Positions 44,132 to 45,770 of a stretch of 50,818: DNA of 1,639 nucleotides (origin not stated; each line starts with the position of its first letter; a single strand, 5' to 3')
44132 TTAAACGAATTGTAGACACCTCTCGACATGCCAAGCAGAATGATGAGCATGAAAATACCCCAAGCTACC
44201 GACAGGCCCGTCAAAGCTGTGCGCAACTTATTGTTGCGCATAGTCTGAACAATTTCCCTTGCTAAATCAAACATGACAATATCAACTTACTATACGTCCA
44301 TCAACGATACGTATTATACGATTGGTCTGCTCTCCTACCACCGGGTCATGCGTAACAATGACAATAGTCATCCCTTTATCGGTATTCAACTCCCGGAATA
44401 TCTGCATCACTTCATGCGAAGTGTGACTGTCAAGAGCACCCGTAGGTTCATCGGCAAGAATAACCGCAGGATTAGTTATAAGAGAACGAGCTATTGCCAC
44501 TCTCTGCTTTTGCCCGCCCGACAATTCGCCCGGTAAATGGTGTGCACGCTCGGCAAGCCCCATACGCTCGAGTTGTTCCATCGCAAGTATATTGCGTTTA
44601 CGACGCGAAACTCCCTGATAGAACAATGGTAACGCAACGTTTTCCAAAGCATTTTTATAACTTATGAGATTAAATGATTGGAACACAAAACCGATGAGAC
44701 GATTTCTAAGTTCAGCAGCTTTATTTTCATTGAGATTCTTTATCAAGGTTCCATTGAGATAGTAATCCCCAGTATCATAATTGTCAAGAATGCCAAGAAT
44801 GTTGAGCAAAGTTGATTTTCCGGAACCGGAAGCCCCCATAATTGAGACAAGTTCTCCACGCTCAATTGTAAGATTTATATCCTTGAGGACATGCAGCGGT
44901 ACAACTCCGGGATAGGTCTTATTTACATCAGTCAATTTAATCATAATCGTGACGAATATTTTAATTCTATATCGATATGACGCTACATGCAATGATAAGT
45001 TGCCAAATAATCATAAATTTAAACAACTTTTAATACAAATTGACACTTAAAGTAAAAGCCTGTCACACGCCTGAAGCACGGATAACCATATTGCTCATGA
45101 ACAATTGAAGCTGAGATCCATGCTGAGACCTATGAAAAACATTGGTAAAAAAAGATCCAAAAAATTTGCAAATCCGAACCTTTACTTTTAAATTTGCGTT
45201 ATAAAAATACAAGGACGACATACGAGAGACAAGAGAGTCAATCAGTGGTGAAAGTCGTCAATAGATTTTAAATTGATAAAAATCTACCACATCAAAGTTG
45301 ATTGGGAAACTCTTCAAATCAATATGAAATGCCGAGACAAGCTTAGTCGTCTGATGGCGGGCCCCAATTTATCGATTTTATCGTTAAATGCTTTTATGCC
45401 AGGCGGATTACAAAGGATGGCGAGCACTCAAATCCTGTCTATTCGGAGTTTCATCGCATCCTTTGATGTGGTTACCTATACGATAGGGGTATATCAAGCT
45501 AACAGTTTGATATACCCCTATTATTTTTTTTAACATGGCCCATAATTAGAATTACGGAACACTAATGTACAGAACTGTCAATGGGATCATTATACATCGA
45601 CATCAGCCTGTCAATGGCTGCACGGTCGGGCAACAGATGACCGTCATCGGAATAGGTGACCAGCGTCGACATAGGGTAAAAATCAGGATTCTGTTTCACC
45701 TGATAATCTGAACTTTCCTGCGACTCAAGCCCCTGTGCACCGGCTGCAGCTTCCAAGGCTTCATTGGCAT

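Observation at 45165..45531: Orphan promoter and strong terminator bracketing about 330 nt of non-coding sequence: a candidate sRNA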

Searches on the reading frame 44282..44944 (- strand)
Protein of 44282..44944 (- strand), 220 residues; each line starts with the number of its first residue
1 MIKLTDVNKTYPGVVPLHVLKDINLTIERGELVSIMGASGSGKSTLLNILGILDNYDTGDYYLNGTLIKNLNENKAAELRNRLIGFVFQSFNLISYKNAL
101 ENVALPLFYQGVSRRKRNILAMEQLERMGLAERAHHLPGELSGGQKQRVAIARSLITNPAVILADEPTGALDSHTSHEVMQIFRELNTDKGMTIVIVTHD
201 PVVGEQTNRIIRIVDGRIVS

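Call 30: search_protein_families(library=pfam, proteins=[window:44282-44944:-], max_evalue=0.01)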
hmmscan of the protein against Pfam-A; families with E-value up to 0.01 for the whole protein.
window:44282-44944:- (220 aa): 6 families
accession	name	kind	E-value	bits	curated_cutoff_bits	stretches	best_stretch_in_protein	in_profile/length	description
PF00005.33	ABC_tran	-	1.1e-30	107.5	25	1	20-168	1-136/137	ABC transporter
PF13304.12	AAA_21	-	2.1e-08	35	27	2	138-203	235-302/304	AAA domain, putative AbiEii toxin, Type IV TA system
PF02463.25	SMC_N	-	3.6e-06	27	40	1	32-214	26-212/220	RecF/RecN/SMC N terminal domain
PF13555.12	AAA_29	-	0.00047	20.3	27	1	25-47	17-39/61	P-loop containing region of AAA domain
PF03193.22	RsgA_GTPase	-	0.0033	17.7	30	1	26-51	103-127/174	RsgA GTPase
PF13481.12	AAA_25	-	0.0055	16.8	27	0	26-47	29-50/195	AAA domain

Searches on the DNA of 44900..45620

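Call 3: search_rna_families(source=window, start=44900, end=45620, threshold=evalue, max_evalue=10, show_alignments=3)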
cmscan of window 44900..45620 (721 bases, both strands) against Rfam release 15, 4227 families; matches with E-value up to 10: 8.
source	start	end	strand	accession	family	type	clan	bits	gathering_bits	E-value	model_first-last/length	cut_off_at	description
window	45285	45479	+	RF01693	Bacteroidales-1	Gene; sRNA;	-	107.8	60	7.8e-19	1-179/179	no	Bacteroidales-1 6S-Bacteroidales RNA suggested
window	45476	45574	-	RF01584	snoR03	Gene; snRNA; snoRNA; HACA-box;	-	27.3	80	0.34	1-163/163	no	small nucleolar RNA snoR03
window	45455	45528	+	RF02551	DapZ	Cis-reg;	-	25.2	56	0.044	1-78/78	no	ABC transporter regulator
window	45193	45281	+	RF01591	snoR15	Gene; snRNA; snoRNA; CD-box;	-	21.6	50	4.6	1-131/131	no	small nucleolar RNA snoR15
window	45237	45301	-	RF00049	SNORD36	Gene; snRNA; snoRNA; CD-box;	CL00051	19.5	30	2.8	1-77/77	no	Small nucleolar RNA SNORD36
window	45244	45293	-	RF01479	rli48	Gene; sRNA;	-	18.5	100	1.7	1-149/149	no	Listeria sRNA rli48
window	45455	45549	+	RF00885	MIR821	Gene; miRNA;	-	14.9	249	3.4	1-275/275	no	MIR821 microRNA precursor family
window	45187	45281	+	RF02034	IMES-1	Gene;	-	11.6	81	9.1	1-191/191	no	IMES-1 RNA motif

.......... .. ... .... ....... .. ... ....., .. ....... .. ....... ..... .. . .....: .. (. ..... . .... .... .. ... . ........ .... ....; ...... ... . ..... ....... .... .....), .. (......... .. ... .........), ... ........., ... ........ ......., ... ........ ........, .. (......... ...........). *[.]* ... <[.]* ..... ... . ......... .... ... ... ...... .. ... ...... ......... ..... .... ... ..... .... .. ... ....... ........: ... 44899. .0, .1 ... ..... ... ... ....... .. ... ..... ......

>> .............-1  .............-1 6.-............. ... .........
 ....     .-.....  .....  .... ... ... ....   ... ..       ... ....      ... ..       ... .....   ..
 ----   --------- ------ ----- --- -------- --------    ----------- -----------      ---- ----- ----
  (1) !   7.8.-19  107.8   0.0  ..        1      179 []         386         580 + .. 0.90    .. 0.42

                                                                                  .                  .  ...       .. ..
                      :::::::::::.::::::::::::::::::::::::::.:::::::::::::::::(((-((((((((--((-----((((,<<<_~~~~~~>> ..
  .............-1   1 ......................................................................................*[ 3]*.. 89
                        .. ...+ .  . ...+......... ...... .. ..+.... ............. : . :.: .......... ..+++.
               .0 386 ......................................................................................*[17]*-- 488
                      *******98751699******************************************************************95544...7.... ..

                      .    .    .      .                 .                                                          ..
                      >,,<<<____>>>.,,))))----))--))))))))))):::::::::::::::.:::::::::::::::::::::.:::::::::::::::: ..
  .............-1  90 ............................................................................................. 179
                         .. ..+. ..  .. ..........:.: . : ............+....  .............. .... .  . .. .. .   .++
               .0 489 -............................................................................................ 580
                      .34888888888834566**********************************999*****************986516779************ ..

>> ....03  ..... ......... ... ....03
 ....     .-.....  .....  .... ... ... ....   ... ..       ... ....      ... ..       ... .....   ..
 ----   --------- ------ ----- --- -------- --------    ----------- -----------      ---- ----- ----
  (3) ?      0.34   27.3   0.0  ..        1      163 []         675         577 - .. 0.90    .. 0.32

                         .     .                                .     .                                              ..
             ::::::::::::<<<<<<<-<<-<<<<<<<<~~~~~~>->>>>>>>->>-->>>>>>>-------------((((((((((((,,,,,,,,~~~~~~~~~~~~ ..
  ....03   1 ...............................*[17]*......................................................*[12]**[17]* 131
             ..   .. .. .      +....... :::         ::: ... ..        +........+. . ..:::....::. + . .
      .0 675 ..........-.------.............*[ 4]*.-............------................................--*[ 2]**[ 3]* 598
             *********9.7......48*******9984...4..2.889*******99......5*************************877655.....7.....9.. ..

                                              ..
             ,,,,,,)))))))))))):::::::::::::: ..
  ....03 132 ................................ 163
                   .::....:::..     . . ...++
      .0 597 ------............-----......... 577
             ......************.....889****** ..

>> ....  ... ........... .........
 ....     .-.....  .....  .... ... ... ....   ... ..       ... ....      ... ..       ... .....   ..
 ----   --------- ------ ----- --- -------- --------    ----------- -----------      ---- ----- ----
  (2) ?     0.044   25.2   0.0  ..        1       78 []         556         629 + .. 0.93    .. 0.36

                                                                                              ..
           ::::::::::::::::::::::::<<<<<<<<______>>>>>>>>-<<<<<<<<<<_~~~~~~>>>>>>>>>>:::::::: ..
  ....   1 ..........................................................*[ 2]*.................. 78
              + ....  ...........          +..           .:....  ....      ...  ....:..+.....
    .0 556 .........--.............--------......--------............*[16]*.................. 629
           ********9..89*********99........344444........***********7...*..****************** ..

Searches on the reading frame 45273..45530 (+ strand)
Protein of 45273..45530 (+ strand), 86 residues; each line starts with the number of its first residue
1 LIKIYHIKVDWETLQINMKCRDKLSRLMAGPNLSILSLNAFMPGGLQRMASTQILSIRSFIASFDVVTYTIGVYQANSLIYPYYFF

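Call 30: search_protein_families(library=pfam, proteins=[window:45273-45530:+], max_evalue=0.01)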
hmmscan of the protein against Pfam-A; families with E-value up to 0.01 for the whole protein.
window:45273-45530:+ (86 aa): 0 families
